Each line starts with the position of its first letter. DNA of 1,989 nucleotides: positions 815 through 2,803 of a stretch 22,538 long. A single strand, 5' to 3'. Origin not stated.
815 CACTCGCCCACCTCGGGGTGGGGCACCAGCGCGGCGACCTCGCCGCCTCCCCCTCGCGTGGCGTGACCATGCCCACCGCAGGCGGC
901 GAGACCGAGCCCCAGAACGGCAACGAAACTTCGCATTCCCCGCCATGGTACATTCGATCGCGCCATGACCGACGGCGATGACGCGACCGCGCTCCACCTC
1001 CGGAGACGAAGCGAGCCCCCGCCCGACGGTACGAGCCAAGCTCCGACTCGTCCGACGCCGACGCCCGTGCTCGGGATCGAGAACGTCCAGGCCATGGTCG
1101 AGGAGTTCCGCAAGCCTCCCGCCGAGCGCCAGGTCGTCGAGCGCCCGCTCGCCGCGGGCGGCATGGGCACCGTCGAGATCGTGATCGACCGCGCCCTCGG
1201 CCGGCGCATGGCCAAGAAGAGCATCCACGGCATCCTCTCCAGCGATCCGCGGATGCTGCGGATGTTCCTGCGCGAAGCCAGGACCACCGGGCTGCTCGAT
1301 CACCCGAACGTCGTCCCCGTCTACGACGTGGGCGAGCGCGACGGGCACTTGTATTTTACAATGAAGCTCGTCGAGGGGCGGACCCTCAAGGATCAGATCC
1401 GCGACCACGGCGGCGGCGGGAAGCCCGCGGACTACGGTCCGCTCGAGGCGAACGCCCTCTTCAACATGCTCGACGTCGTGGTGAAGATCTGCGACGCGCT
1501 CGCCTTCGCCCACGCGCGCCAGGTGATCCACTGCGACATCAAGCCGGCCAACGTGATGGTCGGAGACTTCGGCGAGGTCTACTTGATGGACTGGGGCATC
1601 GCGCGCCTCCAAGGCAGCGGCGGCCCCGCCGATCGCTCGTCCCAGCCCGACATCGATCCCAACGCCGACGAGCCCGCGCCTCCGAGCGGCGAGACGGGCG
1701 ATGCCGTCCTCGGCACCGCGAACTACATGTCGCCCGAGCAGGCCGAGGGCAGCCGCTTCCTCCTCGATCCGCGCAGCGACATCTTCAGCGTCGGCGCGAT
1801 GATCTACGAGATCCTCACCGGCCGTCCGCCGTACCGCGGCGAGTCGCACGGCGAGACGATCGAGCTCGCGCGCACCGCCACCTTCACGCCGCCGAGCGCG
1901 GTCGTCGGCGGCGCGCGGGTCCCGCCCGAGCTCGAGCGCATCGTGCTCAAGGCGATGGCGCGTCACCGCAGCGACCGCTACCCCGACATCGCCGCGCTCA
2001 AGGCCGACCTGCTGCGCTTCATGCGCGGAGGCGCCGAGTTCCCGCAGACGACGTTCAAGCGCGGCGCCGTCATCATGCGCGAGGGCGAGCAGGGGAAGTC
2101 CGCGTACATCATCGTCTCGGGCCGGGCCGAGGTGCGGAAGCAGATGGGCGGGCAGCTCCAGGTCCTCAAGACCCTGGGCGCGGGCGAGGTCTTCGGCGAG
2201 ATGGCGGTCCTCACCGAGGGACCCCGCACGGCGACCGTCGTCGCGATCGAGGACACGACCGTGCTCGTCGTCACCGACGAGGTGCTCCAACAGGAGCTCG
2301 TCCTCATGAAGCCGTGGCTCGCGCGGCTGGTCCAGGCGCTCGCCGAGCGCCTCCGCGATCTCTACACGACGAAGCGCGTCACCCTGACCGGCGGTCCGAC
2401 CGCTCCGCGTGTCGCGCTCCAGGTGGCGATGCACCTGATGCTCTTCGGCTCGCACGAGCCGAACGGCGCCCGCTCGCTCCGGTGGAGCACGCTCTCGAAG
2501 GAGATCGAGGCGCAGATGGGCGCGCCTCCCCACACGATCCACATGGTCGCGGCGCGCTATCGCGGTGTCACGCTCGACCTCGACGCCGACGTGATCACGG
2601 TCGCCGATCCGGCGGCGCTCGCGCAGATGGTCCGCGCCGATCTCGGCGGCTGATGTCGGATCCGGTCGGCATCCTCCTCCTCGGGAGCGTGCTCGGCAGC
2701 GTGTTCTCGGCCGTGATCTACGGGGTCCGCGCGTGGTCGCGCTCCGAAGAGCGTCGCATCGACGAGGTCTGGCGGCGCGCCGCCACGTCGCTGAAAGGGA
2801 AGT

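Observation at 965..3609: PKG-like bacterial kinase: a Hanks Ser/Thr kinase with a C-terminal cNMP-binding domain, translationally coupled to a membrane-anchored partner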

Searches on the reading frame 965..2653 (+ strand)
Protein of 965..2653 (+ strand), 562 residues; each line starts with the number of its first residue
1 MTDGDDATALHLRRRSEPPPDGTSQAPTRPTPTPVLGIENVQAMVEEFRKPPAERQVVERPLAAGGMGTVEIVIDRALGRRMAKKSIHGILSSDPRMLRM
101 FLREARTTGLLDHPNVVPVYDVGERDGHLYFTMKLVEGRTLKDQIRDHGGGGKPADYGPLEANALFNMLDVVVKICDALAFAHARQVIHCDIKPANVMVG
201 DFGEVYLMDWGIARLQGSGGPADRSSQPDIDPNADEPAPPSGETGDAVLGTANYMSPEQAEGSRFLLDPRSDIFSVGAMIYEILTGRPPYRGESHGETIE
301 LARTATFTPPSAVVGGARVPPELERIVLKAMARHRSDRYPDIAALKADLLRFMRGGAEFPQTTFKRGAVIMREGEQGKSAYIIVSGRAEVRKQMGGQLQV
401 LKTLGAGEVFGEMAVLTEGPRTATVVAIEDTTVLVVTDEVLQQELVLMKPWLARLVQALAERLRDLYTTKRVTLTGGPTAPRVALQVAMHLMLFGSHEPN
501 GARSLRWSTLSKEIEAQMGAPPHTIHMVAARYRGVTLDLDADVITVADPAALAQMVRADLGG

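Call 3: search_protein_families(library=pfam, proteins=[window:965-2653:+], max_evalue=0.01)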
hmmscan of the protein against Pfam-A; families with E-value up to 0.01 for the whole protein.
window:965-2653:+ (562 aa): 4 families
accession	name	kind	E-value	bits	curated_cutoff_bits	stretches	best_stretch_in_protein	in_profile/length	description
PF00069.31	Pkinase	-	1.1e-32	114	31.7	1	60-304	5-211/263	Protein kinase domain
PF00027.35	cNMP_binding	-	1.8e-22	79.6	27.5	1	363-443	3-84/89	Cyclic nucleotide-binding domain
PF07714.23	PK_Tyr_Ser-Thr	-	1.3e-19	71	23.1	2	94-216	41-152/258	Protein tyrosine and serine/threonine kinase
PF01636.29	APH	-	0.00031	21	23.2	1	164-214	146-198/239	Phosphotransferase enzyme family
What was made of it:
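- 965..2653 (+): CDS of the 562-aa soluble Ser/Thr kinase fused to a CRP-like module. Pfam Pkinase and cNMP_binding in call 3.
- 1130..1999 (+): Hanks-type (PknB-like) kinase domain, residues about 56-345. Pfam in call 3.
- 2027..2299 (+): Cyclic-nucleotide-binding beta-roll, residues about 355-445. Pfam cNMP_binding 363-443 (call 3).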

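Call 6: search_protein_families(library=ncbifam, proteins=[window:965-2653:+], max_evalue=1)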
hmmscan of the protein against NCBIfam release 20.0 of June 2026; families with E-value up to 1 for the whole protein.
window:965-2653:+ (562 aa): 24 families
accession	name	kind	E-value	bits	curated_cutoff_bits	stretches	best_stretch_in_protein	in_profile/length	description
NF033483.0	PknB_PASTA_kin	equivalog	2e-69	235.1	450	2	54-215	7-156/563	Stk1 family PASTA domain-containing Ser/Thr kinase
NF009651.0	PRK13184.1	equivalog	4.9e-55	186.9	839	1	61-362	9-300/932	serine/threonine-protein kinase PknD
NF052427.1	StpK7MSMEG_1200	equivalog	2.4e-40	138.6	900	2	61-220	14-162/601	serine/threonine protein kinase StpK7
NF047741.1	antiphage_MADS6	equivalog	1.1e-28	100.2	460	2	168-408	301-507/612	methylation-associated defense system protein kinase MAD6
NF038150.1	lanthi_synth_IV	equivalog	3.6e-21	75.2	650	2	103-219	241-351/851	class IV lanthionine synthetase LanL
TIGR03903.1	TOMM_kin_cyc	equivalog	1.1e-20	73.1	705.75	1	93-299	17-198/1267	TOMM system kinase/cyclase fusion protein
NF033442.0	BREX_PglW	equivalog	5.8e-18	64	990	2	168-349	314-483/1391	BREX system serine/threonine kinase PglW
NF053615.1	SerThrKinAfsKStmc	equivalog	7.8e-15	54.6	1300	2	248-301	172-224/809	protein serine/threonine kinase AfsK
NF058543.1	ActPatMycb56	equivalog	3.8e-14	52.3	460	1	364-467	24-126/317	acetyltransferase Pat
NF038151.1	lanthi_synth_III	equivalog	2.8e-10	39.2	575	1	110-217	280-387/833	class III lanthionine synthetase LanKC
TIGR03896.1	cyc_nuc_ocin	subfamily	4.4e-09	36.1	161.05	1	364-461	166-264/317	bacteriocin-type transport-associated protein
NF041163.2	encap_f2b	equivalog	5.7e-09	35.6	400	1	357-462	93-199/450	family 2B encapsulin nanocompartment shell protein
NF008732.0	PRK11753.1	equivalog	8.7e-07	28.6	266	1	366-472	30-136/214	cAMP-activated global transcriptional regulator CRP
TIGR03724.2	arch_bud32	equivalog_domain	2.2e-06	27.3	125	1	104-216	43-134/193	KEOPS complex kinase/ATPase Bud32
NF050815.1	TransActFtrBCaul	equivalog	7.1e-06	25.4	300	1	335-559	10-226/251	transcriptional activator FtrB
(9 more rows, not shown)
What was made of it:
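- On CRP/FNR superfamily: FtrB matches residues 335-559 (call 6).
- FtrB (a CRP/FNR-family regulator) matches residues 335-559 (call 6).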

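Call 9: find_homologous_proteins(query=window:965-2650:+, max_evalue=1e-10)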
Query window:965-2650:+ (562 aa): 7382 proteins with E <= 1e-10 among 8000 candidates; the best 120 are listed.
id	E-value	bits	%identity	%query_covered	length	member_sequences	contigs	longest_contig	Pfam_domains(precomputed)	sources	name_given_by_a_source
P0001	0.0e+0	1253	100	100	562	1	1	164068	PF07714.24,PF00069.32,PF00027.36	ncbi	-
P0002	0.0e+0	1112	94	94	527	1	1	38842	PF07714.24,PF00069.32,PF00027.36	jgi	jgi:serine/threonine-protein kinase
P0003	0.0e+0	1039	84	100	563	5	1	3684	PF07714.24,PF00069.32,PF00027.36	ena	-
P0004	0.0e+0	1023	83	100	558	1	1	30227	PF07714.24,PF00069.32,PF00027.36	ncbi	ncbi:hypothetical protein BH09MYX1_BH09MYX1_13810 [soil metagenome]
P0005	6.2e-295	997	81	100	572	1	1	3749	PF07714.24,PF00069.32,PF00027.36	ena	-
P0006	7.6e-245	832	71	99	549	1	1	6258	PF07714.24,PF00069.32,PF00027.36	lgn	-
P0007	7.8e-245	832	69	100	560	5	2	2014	PF07714.24,PF00069.32,PF00027.36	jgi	jgi:serine/threonine-protein kinase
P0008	1.3e-244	831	68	98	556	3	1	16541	PF07714.24,PF00069.32,PF00027.36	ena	-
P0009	5.1e-243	826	70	100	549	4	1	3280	PF07714.24,PF00069.32,PF00027.36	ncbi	ncbi:MAG TPA: cyclic nucleotide-binding domain-containing protein [Polyangiaceae bacterium]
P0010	1.4e-242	825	70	100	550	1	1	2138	PF07714.24,PF00069.32,PF00027.36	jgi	jgi:CRP-like cAMP-binding protein/tRNA A-37 threonylcarbamoyl transferase component Bud32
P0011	9.5e-239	812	69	100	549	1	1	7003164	PF07714.24,PF00069.32,PF00027.36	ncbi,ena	-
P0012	6.1e-228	776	64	99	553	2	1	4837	PF07714.24,PF00069.32,PF00027.36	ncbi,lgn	ncbi:MAG TPA: cyclic nucleotide-binding domain-containing protein [Polyangiaceae bacterium]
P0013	2.1e-226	771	64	99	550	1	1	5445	PF07714.24,PF00069.32,PF00027.36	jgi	jgi:serine/threonine protein kinase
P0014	8.1e-226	769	63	100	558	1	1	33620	PF07714.24,PF00069.32,PF00027.36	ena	-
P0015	1.3e-225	769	63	100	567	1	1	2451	PF07714.24,PF00069.32,PF00027.36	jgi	jgi:serine/threonine protein kinase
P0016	2.9e-224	764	63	100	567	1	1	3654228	PF07714.24,PF00069.32,PF00027.36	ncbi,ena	-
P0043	8.0e-172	591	53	94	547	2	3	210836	PF07714.24,PF00069.32,PF00027.36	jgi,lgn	jgi:serine/threonine-protein kinase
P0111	1.8e-163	563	52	97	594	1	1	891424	PF07714.24,PF00069.32,PF00027.36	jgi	jgi:CRP-like cAMP-binding protein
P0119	8.8e-163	561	52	93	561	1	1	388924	PF07714.24,PF00069.32,PF00027.36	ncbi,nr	ncbi:MAG: cyclic nucleotide-binding domain-containing protein [Labilithrix sp.]|nr:cyclic nucleotide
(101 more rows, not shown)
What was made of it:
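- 965..2653 (+): An identical protein (P0001) and more than 100 full-length homologues in call 9.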

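Call 12: find_encoding_contigs(protein=P0001, flank=10000, max_places=3)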
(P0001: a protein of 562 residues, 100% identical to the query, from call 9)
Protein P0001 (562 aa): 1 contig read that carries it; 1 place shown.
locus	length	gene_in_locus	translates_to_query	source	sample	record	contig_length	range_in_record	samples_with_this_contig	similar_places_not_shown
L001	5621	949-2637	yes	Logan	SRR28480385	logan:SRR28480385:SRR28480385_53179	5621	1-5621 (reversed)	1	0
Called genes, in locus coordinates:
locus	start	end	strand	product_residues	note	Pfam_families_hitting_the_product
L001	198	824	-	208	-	PF02698:DUF218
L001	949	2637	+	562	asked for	PF00069:Pkinase, PF07714:PK_Tyr_Ser-Thr, PF00027:cNMP_binding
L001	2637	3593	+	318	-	-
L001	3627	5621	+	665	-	?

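Call 13: find_encoding_contigs(protein=P0002, flank=10000, max_places=3)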
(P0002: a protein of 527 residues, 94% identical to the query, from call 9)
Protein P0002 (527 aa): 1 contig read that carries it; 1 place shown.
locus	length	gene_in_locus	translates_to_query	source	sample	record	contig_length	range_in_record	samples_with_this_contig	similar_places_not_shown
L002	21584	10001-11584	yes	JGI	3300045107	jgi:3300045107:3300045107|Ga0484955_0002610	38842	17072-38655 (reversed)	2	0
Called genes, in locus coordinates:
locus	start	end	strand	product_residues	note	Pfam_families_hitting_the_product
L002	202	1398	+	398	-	-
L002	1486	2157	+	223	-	PF00239:Resolvase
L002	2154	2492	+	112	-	-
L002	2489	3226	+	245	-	PF04326:SLFN_AlbA_2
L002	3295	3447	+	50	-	-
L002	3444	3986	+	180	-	-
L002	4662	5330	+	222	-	-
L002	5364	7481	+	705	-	PF13426:PAS_9, PF01590:GAF (weak), PF13185:GAF_2, PF13492:GAF_3 (weak), PF00512:HisKA, PF02518:HATPase_c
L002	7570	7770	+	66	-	-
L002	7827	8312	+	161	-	PF04391:DUF533, PF05099:TerB (faint)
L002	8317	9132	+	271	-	PF00106:adh_short, PF01370:Epimerase (weak), PF08659:KR, PF13561:adh_short_C2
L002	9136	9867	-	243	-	PF02698:DUF218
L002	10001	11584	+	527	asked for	PF00069:Pkinase, PF07714:PK_Tyr_Ser-Thr, PF00027:cNMP_binding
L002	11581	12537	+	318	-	-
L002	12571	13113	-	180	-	-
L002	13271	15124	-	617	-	PF22842:Pel9A-like_beta_helix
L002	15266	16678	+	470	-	-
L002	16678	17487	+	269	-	-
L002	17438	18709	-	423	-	PF16697:Yop-YscD_cpl, PF00498:FHA, PF00158:Sigma54_activat, PF01078:Mg_chelatase (faint), PF14532:Sigma54_activ_2, PF25601:AAA_lid_14, PF02954:HTH_8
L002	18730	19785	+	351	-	-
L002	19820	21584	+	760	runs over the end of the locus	PF00403:HMA, PF00122:E1-E2_ATPase, PF00702:Hydrolase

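Call 15: find_related_loci(query=A1, collection=genome_contigs, flank=10000)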
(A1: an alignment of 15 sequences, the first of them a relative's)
Query A1 (562 aa) in genome_contigs; peptide patterns used: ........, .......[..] (x = any residue, [..] = any of these).
600 stretches matched a pattern (row limit reached: there are more); 598 encode a relative of the query (tblastn E <= 1e-3); the best 80 are kept; 80 distinct loci.
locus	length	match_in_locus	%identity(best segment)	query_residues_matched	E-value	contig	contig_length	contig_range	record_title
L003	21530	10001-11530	34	15-526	2e-85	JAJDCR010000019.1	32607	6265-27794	MAG: Planctomycetota bacterium isolate OFTM357 OFTM357_18, whole genome shotgun sequence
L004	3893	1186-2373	39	53-463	5e-82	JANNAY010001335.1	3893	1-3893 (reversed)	MAG: Deltaproteobacteria bacterium isolate OTE_78_metabat_392 OTE_78_k141_1418315, whole genome shotgun sequence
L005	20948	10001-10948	41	50-355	4e-59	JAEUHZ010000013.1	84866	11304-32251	MAG: Planctomycetota bacterium isolate new MAG-30 k141_3683267, whole genome shotgun sequence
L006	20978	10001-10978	38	21-353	1e-56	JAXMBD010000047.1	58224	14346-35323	MAG: Isosphaeraceae bacterium isolate STL-PLA27 C1.15.fa-47, whole genome shotgun sequence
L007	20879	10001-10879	38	58-356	3e-54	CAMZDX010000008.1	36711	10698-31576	MAG TPA_asm: uncultured bacterium isolate SRR10912534_bin.77_metaWRAP_v1.3_MAG genome assembly, contig: ERZ14210014.1211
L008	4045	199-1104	37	65-357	5e-54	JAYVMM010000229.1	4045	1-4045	MAG: Planctomycetota bacterium isolate GL61_DN_concoct_175 GL61_DN_concoct_175_228, whole genome shotgun sequence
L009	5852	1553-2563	36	10-353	3e-53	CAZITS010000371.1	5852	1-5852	MAG TPA_asm: uncultured Pirellulaceae bacterium isolate binchicken_co46_675 genome assembly, contig: NODE_28167_length_5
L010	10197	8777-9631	40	52-357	1e-52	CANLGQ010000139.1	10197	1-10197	MAG: Proteobacteria bacterium isolate TH-Jun18-251 genome assembly, contig: TH-Jun18-C14839, whole genome shotgun sequen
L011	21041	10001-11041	35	10-357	2e-52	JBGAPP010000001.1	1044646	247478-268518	MAG: Chthoniobacteraceae bacterium isolate MAG_AAO_H10.22 AAOH10-22_opera_contig_11, whole genome shotgun sequence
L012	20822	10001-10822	39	56-354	9e-52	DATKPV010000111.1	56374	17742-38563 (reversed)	MAG TPA_asm: Candidatus Aquilonibacter sp. isolate SMAG_U14800 k141_2105852, whole genome shotgun sequence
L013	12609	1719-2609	38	51-355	5e-51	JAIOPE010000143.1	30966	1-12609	MAG: Planctomycetota bacterium isolate LakeFargette_0920_ALND_MAG_70_12 LacPavin_0920_ALND_scaffold_843869, whole genome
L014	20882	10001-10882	38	62-358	4e-51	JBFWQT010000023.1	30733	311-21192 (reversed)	MAG: Planctomycetota bacterium isolate CA_2019_TPBF_19 NODE_7839_length_30733_cov_4.285990_TPBF, whole genome shotgun se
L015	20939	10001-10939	37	50-356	2e-50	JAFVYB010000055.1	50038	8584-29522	MAG: Myxococcaceae bacterium isolate RGIG5499 Sheep_Colon.Co__c1600669, whole genome shotgun sequence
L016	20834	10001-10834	39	56-354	4e-50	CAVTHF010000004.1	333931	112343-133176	MAG: uncultured Acidobacteriota bacterium isolate MFD06085.bin.1.183 genome assembly, contig: contig_17964, whole genome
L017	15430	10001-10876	39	62-369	2e-49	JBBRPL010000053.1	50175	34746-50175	MAG: Chthoniobacterales bacterium isolate La1_metabat2.436 LA1C_B2.436_k141_2546549L_50175_cov_13.9947, whole genome sho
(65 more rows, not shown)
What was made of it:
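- Tried and rejected: The genome_contigs scan with the full-length kinase alignment (call 15) was swamped by generic kinases, because the pattern chosen was YMSPEQA[RE].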

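Call 17: find_encoding_contigs(protein=P0004, flank=6000, max_places=1)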
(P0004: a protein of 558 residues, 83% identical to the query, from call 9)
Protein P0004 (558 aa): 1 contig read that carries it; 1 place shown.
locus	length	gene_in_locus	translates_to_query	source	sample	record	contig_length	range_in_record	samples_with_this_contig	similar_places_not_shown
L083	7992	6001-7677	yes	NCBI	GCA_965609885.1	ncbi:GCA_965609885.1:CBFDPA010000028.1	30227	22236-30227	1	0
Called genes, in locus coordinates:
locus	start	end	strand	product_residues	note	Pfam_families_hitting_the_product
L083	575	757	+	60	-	-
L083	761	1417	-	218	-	PF00210:Ferritin (weak)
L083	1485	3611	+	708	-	PF00989:PAS (faint), PF13426:PAS_9 (weak), PF01590:GAF (weak), PF13185:GAF_2, PF13492:GAF_3 (weak), PF00512:HisKA, PF02518:HATPase_c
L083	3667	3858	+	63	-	-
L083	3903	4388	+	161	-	PF04391:DUF533, PF05099:TerB (faint)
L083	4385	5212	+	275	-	PF00106:adh_short, PF08659:KR (weak), PF13561:adh_short_C2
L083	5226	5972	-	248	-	PF02698:DUF218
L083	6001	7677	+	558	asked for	PF00069:Pkinase, PF07714:PK_Tyr_Ser-Thr, PF00027:cNMP_binding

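Call 18: find_encoding_contigs(protein=P0011, flank=6000, max_places=1)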
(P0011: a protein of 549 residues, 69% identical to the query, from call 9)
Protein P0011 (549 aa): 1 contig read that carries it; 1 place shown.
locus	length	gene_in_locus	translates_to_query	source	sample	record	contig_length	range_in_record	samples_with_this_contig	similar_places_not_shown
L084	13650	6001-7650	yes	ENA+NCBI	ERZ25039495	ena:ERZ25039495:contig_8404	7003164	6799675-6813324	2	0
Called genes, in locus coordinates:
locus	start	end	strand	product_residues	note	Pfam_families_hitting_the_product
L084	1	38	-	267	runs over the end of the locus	-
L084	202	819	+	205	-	-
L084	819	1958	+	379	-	PF22113:Mtrc-MtrF_II-IV_dom (faint), PF14522:Cytochrome_C7 (faint)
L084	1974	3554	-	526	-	PF00526:Dicty_CTDC (weak), PF11617:Cu-binding_MopE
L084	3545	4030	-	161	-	-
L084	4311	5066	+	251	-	-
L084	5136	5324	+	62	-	-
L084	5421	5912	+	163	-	PF04391:DUF533, PF05099:TerB (faint)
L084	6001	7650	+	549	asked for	PF00069:Pkinase, PF07714:PK_Tyr_Ser-Thr, PF00027:cNMP_binding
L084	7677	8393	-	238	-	PF01209:Ubie_methyltran, PF13489:Methyltransf_23, PF02353:CMAS (faint), PF08241:Methyltransf_11, PF08242:Methyltransf_12, PF13649:Methyltransf_25, PF13847:Methyltransf_31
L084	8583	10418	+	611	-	PF26342:TP_1001_2nd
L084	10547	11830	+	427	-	-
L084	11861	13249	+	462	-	-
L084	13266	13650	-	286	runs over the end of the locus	PF01553:Acyltransferase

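Call 19: find_encoding_contigs(protein=P0016, flank=6000, max_places=1)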
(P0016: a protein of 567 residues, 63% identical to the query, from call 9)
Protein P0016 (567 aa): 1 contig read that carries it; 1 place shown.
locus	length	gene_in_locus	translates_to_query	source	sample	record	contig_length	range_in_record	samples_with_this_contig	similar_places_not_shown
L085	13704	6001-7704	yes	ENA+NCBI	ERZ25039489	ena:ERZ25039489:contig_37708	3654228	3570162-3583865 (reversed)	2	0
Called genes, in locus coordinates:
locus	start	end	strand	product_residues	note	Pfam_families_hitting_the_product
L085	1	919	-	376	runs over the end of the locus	PF00155:Aminotran_1_2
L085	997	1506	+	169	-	PF01814:Hemerythrin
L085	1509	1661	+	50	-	-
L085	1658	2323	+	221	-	PF01814:Hemerythrin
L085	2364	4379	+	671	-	PF01590:GAF, PF13185:GAF_2, PF13492:GAF_3 (weak), PF00512:HisKA, PF02518:HATPase_c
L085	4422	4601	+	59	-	-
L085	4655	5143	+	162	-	PF04391:DUF533, PF05099:TerB (faint)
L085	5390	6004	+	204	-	PF00106:adh_short, PF13561:adh_short_C2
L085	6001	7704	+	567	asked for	PF00069:Pkinase, PF07714:PK_Tyr_Ser-Thr, PF00027:cNMP_binding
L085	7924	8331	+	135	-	PF04480:DUF559, PF18741:MTES_1575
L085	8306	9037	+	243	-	-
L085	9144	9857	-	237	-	PF01209:Ubie_methyltran, PF13489:Methyltransf_23, PF02353:CMAS, PF08241:Methyltransf_11, PF08242:Methyltransf_12, PF13649:Methyltransf_25, PF13847:Methyltransf_31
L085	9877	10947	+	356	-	-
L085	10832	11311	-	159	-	-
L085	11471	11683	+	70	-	-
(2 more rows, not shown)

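Call 20: find_encoding_contigs(protein=P0043, flank=6000, max_places=1)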
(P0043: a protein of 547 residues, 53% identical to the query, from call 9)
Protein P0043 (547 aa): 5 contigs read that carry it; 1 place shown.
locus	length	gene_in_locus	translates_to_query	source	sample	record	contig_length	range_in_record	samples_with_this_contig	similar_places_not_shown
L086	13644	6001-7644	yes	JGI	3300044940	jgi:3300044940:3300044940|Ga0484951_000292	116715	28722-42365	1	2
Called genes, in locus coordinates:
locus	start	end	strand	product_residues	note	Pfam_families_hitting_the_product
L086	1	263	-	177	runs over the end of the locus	PF04752:ChaC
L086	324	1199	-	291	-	PF00756:Esterase (weak), PF10503:Esterase_PHB (weak), PF00326:Peptidase_S9 (weak)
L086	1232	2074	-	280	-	PF22622:MFE-2_hydrat-2_N, PF01575:MaoC_dehydratas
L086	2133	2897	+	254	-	PF01311:Bac_export_1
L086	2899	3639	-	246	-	-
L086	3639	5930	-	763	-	PF00069:Pkinase, PF03109:ABC1 (faint), PF07714:PK_Tyr_Ser-Thr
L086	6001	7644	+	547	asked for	PF00069:Pkinase, PF07714:PK_Tyr_Ser-Thr, PF00027:cNMP_binding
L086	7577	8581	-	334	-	PF12146:Hydrolase_4, PF00561:Abhydrolase_1, PF12697:Abhydrolase_6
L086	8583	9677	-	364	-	PF04958:AstA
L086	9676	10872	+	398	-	PF01297:ZnuA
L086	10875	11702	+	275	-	PF00005:ABC_tran, PF13304:AAA_21 (faint)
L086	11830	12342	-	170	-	-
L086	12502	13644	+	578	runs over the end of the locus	PF13103:TonB_2 (weak)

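Call 21: find_encoding_contigs(protein=P0111, flank=6000, max_places=1)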
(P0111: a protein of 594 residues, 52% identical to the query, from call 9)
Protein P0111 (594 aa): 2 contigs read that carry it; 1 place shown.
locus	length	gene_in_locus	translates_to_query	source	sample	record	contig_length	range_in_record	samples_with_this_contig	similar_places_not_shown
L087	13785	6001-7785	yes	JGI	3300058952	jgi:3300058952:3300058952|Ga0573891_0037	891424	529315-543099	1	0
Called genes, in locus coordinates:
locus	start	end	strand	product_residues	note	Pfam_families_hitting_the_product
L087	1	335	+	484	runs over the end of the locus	PF00933:Glyco_hydro_3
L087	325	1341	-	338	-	PF18288:FAA_hydro_N_2, PF01557:FAA_hydrolase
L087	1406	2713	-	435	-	PF20510:HgmA_N, PF04209:HgmA_C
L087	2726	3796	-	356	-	PF14696:Glyoxalase_5, PF00903:Glyoxalase, PF13669:Glyoxalase_4 (weak)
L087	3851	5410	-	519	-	-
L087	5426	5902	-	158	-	PF22166:WHD_ArnR1 (weak), PF01047:MarR, PF12802:MarR_2, PF13463:HTH_27 (faint), PF09339:HTH_IclR (weak)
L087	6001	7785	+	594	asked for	PF00069:Pkinase, PF07714:PK_Tyr_Ser-Thr, PF00027:cNMP_binding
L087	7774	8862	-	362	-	PF00437:T2SSE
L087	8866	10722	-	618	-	PF00437:T2SSE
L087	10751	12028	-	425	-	PF03952:Enolase_N, PF00113:Enolase_C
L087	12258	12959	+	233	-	PF00196:GerE (weak)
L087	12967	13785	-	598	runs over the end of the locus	PF05406:WGR, PF13516:LRR_6 (faint)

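Call 22: find_encoding_contigs(protein=P0119, flank=6000, max_places=1)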
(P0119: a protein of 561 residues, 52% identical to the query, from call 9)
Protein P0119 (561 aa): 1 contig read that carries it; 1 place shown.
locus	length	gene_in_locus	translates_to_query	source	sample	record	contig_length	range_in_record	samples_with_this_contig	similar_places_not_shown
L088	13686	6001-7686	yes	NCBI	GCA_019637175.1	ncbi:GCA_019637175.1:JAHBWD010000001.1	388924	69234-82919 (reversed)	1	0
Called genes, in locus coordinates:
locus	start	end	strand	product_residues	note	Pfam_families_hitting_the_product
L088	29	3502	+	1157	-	PF00069:Pkinase, PF07714:PK_Tyr_Ser-Thr, PF03109:ABC1 (faint)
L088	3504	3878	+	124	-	PF03692:CxxCxxCC (weak)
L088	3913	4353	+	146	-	-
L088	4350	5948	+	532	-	PF00732:GMC_oxred_N, PF00890:FAD_binding_2 (faint), PF01266:DAO (weak), PF07992:Pyr_redox_2 (faint), PF13450:NAD_binding_8 (weak), PF05199:GMC_oxred_C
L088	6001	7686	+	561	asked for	PF00069:Pkinase, PF07714:PK_Tyr_Ser-Thr, PF00027:cNMP_binding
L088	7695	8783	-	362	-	PF00437:T2SSE, PF13191:AAA_16 (weak)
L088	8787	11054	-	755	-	-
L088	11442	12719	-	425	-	PF03952:Enolase_N, PF00113:Enolase_C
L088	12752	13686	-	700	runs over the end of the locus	PF00270:DEAD, PF13307:Helicase_C_2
